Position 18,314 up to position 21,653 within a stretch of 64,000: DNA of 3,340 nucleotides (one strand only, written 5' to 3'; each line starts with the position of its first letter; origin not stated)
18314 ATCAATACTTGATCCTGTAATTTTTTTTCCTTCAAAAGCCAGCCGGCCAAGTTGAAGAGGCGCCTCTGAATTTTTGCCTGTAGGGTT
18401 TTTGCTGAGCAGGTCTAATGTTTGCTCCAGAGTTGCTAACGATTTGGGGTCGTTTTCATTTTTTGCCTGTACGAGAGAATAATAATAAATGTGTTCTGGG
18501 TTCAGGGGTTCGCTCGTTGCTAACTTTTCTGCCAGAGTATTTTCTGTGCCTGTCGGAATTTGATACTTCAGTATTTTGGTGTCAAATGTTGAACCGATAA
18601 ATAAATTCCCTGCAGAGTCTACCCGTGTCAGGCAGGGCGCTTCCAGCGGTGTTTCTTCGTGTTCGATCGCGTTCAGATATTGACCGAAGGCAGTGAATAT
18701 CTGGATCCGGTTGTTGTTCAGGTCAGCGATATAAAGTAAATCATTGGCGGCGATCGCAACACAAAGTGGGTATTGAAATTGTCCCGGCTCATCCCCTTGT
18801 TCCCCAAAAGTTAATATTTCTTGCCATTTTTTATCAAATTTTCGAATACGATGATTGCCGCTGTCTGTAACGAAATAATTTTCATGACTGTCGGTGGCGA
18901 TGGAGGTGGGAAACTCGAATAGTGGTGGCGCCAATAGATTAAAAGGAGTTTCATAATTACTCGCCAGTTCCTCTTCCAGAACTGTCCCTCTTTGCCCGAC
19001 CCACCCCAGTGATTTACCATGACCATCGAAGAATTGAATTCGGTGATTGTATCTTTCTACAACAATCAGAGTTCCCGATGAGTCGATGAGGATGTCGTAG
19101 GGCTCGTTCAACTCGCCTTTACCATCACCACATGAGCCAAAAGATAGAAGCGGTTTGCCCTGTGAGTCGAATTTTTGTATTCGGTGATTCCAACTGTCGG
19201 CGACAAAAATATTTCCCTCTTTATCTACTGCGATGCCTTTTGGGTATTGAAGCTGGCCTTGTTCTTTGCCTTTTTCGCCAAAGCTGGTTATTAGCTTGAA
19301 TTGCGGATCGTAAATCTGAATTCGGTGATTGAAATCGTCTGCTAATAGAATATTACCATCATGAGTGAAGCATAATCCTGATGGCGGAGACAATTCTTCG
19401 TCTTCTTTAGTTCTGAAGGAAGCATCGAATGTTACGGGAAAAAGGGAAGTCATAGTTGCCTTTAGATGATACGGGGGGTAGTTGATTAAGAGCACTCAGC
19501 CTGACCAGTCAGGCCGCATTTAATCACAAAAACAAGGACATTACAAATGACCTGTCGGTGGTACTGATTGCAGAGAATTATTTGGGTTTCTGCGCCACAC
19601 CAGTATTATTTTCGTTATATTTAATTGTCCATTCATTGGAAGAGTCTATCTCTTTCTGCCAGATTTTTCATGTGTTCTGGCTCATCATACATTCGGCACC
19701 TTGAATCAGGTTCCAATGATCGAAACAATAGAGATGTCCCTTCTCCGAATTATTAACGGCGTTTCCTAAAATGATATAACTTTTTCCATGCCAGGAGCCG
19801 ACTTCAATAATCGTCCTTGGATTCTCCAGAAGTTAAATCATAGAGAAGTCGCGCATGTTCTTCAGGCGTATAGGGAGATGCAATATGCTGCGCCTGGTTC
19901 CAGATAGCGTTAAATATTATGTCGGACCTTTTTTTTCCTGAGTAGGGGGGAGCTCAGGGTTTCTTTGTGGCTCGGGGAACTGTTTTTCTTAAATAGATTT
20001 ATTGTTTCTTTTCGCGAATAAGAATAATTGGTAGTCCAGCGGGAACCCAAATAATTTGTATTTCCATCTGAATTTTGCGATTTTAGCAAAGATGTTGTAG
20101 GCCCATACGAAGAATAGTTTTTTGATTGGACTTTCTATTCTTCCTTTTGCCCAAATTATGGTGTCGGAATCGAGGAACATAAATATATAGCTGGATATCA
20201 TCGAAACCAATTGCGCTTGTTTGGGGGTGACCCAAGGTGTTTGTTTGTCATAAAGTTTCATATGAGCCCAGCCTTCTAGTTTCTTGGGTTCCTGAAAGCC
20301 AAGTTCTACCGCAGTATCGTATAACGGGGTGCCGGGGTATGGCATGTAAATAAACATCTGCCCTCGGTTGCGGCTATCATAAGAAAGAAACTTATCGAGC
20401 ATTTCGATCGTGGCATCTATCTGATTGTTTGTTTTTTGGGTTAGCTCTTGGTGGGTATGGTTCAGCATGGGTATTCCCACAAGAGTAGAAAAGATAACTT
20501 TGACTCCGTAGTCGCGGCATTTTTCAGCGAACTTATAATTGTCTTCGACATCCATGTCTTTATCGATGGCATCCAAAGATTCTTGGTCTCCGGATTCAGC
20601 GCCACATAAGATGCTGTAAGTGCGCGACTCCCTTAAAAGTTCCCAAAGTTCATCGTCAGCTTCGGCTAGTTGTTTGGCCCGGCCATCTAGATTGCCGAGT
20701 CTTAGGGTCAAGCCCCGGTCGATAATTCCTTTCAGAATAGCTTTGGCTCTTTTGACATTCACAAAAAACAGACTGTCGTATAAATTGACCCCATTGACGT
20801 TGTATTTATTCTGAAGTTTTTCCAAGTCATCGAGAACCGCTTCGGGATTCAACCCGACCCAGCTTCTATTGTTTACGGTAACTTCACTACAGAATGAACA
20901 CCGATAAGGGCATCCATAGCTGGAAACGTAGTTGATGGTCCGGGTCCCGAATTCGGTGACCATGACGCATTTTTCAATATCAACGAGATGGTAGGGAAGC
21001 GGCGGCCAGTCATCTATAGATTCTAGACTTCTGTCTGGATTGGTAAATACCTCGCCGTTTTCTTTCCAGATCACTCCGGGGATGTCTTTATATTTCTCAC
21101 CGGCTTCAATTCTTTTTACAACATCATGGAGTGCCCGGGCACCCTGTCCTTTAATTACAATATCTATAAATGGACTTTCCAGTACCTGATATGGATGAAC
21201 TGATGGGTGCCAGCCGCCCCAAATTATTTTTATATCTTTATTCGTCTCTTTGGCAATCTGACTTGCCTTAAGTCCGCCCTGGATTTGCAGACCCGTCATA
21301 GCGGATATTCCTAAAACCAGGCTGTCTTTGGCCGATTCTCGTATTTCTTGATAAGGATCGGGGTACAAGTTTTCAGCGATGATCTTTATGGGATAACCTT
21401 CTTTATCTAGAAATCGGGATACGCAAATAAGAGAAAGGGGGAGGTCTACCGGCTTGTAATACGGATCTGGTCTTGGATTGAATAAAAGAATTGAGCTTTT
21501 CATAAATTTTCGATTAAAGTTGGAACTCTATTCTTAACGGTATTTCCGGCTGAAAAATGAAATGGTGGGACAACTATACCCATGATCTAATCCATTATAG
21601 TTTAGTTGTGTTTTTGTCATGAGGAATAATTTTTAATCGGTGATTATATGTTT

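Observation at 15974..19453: Apparently cytoplasmic 1159-aa protein with two NHL propellers bridged by a ~580-aa helical domain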

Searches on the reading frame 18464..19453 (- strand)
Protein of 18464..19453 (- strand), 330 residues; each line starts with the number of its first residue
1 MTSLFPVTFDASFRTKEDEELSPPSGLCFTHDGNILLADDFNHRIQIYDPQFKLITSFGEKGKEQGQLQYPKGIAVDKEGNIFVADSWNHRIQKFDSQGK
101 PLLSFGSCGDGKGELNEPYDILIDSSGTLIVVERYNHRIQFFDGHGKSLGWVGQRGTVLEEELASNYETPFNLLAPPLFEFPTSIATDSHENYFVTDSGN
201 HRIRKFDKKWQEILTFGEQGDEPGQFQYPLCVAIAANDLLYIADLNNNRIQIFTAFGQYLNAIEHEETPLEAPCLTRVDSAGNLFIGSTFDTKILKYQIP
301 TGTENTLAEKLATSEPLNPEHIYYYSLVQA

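Call 22: search_solved_structures(query=window:18464-19453:-, max_evalue=1e-20, show_alignments=2)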
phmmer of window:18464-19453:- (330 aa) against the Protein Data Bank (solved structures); distinct sequences matched with E-value up to 1e-20: 28.
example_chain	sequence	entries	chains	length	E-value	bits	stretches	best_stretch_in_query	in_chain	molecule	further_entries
6d69_A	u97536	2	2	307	3.4e-71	243.4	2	26-156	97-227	NHL Repeat Region of D. melanogaster Thin | Thin, isoform D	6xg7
7qrx_A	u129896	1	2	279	1.1e-63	218.7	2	22-142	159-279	E3 ubiquitin-protein ligase TRIM71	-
9jur_A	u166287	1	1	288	3.9e-54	187.3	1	22-142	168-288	E3 ubiquitin-protein ligase TRIM71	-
8j72_A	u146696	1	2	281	9.9e-54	186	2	22-142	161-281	E3 ubiquitin-protein ligase TRIM71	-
6fpt_A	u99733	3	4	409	1.1e-52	182.6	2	24-157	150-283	E3 ubiquitin-protein ligase TRIM71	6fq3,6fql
7qrw_A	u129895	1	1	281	6.3e-41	143.9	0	13-153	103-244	Isoform 4 of Tripartite motif-containing protein 3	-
7qrv_A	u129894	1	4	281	1.4e-39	139.4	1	10-153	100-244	Tripartite motif-containing protein 2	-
7b96_A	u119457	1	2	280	1.7e-39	139.2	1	9-154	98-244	Isoform 2 of Tripartite motif-containing protein 2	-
7b2r_A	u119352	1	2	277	2.4e-39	138.7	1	10-153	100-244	Tripartite motif-containing protein 2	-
5ex7_A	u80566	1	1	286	3.4e-29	105.3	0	56-149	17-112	Brain tumor protein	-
4zlr_A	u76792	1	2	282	5e-29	104.8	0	56-148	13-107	Brain tumor protein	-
1q7f_A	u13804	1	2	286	5.1e-29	104.8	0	56-149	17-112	brain tumor CG10719-PA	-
3wwa_A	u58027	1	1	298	1.6e-28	103.2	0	68-140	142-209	Pizza7H protein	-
6rej_A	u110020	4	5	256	6.6e-26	94.5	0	68-140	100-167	Pizza6-SH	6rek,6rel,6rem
7zph_A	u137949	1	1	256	1.6e-24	89.9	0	68-140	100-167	Pizza6-TNK-RSH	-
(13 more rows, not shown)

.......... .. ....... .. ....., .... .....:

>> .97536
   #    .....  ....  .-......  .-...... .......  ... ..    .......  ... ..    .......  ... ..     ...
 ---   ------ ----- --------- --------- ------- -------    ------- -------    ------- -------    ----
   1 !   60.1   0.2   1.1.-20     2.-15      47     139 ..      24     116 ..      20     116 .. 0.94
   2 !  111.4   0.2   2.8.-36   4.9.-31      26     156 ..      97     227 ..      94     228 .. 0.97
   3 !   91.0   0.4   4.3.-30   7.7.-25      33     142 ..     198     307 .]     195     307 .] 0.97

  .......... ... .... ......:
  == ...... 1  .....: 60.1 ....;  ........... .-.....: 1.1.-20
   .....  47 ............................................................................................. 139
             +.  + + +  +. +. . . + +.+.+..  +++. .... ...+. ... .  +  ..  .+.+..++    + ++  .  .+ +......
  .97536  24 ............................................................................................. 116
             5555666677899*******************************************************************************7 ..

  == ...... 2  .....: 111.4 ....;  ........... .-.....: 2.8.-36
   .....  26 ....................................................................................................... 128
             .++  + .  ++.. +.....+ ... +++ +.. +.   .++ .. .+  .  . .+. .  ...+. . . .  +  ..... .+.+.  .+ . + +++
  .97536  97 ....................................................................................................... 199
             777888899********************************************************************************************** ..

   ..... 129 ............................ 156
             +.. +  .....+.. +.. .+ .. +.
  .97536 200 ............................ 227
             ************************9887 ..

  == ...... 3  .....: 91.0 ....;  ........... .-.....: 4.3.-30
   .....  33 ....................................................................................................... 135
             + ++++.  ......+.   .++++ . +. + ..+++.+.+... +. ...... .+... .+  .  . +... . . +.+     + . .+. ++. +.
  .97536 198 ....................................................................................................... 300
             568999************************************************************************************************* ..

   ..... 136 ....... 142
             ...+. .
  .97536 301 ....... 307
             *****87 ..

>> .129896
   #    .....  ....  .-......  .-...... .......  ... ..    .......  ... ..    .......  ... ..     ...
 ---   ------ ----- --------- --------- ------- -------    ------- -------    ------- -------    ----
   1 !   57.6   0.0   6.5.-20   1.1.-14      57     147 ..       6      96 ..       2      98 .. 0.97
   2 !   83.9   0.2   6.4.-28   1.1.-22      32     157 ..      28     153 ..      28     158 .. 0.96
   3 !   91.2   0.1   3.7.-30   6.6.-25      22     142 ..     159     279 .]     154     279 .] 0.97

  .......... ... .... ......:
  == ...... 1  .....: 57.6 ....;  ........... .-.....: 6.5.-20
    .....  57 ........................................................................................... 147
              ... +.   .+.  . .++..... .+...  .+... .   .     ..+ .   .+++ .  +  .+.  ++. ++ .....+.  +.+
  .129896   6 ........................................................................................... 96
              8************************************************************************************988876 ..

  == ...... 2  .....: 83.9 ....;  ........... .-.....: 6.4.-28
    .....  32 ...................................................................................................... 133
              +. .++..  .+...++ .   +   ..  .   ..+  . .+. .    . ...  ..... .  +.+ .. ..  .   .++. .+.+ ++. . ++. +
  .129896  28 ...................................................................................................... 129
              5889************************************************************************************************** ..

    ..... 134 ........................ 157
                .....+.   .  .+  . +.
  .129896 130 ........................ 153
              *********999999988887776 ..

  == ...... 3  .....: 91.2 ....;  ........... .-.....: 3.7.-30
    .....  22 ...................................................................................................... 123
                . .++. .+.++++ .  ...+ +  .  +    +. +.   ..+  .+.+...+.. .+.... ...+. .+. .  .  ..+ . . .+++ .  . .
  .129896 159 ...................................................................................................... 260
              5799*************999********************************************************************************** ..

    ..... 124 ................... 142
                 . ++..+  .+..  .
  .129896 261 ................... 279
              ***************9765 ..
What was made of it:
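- The invariant histidines all lie in the structural N-H-R repeat signature, which non-catalytic TRIM-NHL domains share (call 22).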

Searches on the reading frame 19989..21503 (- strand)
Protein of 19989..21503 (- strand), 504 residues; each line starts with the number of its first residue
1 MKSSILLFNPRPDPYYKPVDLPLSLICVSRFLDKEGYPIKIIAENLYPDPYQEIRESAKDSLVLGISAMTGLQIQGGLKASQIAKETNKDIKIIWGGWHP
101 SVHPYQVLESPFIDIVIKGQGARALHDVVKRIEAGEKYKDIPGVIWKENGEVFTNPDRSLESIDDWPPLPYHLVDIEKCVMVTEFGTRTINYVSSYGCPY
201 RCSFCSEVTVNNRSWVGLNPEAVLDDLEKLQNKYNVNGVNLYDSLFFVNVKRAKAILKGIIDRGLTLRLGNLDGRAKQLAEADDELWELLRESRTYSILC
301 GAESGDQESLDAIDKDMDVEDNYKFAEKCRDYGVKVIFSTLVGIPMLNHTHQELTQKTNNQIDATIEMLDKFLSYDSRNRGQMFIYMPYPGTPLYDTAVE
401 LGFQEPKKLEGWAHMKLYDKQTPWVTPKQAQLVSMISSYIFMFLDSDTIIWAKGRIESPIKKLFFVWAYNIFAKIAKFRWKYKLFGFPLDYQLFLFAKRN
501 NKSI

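Call 7: search_protein_families(library=pfam, proteins=[window:19989-21503:-], max_evalue=0.001)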
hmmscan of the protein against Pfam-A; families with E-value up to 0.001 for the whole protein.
window:19989-21503:- (504 aa): 2 families
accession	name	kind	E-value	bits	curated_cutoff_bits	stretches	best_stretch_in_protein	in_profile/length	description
PF04055.27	Radical_SAM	-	7.5e-13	49.4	29.5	1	193-351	2-158/166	Radical SAM superfamily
PF02310.24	B12-binding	-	1.6e-11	44.6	32.1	1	22-128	14-120/121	B12 binding domain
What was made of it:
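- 19989..21503 (-): B12-binding radical SAM enzyme (504 aa), co-directional and upstream; an accessory cassette member. Pfam B12-binding + Radical_SAM (call 7).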

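Call 55: search_protein_families(library=padloc, proteins=[window:19989-21503:-], max_evalue=0.01)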
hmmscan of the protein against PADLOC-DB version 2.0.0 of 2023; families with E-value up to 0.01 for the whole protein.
window:19989-21503:- (504 aa): 1 family
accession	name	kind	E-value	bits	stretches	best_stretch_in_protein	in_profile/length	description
PDLC04689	PDC-M51A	-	6.9e-11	39.6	1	85-269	94-264/420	-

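Call 74: search_protein_families(library=ncbifam, proteins=[window:19989-21503:-], max_evalue=0.00001)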
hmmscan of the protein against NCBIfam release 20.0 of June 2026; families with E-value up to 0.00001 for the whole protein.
window:19989-21503:- (504 aa): 17 families
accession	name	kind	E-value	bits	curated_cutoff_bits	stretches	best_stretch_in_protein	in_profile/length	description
TIGR02026.1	BchE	equivalog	8e-29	100.8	481.35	1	63-398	66-387/497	magnesium-protoporphyrin IX monomethyl ester anaerobic oxidative cyclase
TIGR03471.1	HpnJ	equivalog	1.3e-27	96.9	577.6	1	75-407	82-396/472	hopanoid biosynthesis associated radical SAM protein HpnJ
NF050148.1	rSAM_ApyD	equivalog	1.7e-26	92.8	750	1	78-397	91-392/645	RiPP biosynthesis radical SAM protein ApyD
TIGR04385.1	B12_rSAM_cofa1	equivalog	2.4e-23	83.1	450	1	22-366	20-365/438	B12 lower ligand biosynthesis radical SAM protein BzaD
NF038361.1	rSAM_Sden_1168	equivalog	9.5e-23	80.5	575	1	59-401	139-476/560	Sden_1168 family B12-binding radical SAM P-methyltransferase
TIGR04013.1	B12_SAM_MJ_1487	hypoth_equivalog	3e-21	75.7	251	1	62-207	45-169/382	TIGR04013 family B12-binding domain/radical SAM domain-containing protein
TIGR04367.1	HpnR_B12_rSAM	equivalog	1.2e-20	73.5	650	1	22-339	22-330/490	hopanoid C-3 methylase HpnR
TIGR04479.1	bcpD_PhpK_rSAM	subfamily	1.3e-18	66.7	600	1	29-346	79-393/504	PhpK family radical SAM P-methyltransferase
TIGR04072.2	rSAM_ladder_B12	equivalog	4.8e-18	65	360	1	87-346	95-333/443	lipid biosynthesis B12-binding/radical SAM protein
TIGR04014.1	B12_SAM_MJ_0865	equivalog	1.8e-17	63.2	360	1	63-401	41-361/434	methyl-coenzyme M reductase glutamine C-methyltransferase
TIGR03975.1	rSAM_ocin_1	subfamily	2.7e-16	59.2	281.85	1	62-345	130-413/606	RiPP maturation radical SAM C-methyltransferase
TIGR04190.1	B12_SAM_Ta0216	equivalog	3.3e-14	52.4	500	1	22-334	37-365/554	TIGR04190 family B12-binding domain/radical SAM domain protein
TIGR04295.1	B12_rSAM_oligo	hypoth_equivalog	3.7e-13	48.9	400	1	94-320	105-319/422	TIGR04295 family B12-binding domain-containing radical SAM protein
TIGR04428.1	B12_rSAM_trp_MT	equivalog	2.8e-12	45.8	500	1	193-353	220-390/558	tryptophan 2-C-methyltransferase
NF033070.1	rSAM_AprD4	equivalog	2.6e-11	43.1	500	1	139-404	146-396/456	AprD4 family radical SAM diol-dehydratase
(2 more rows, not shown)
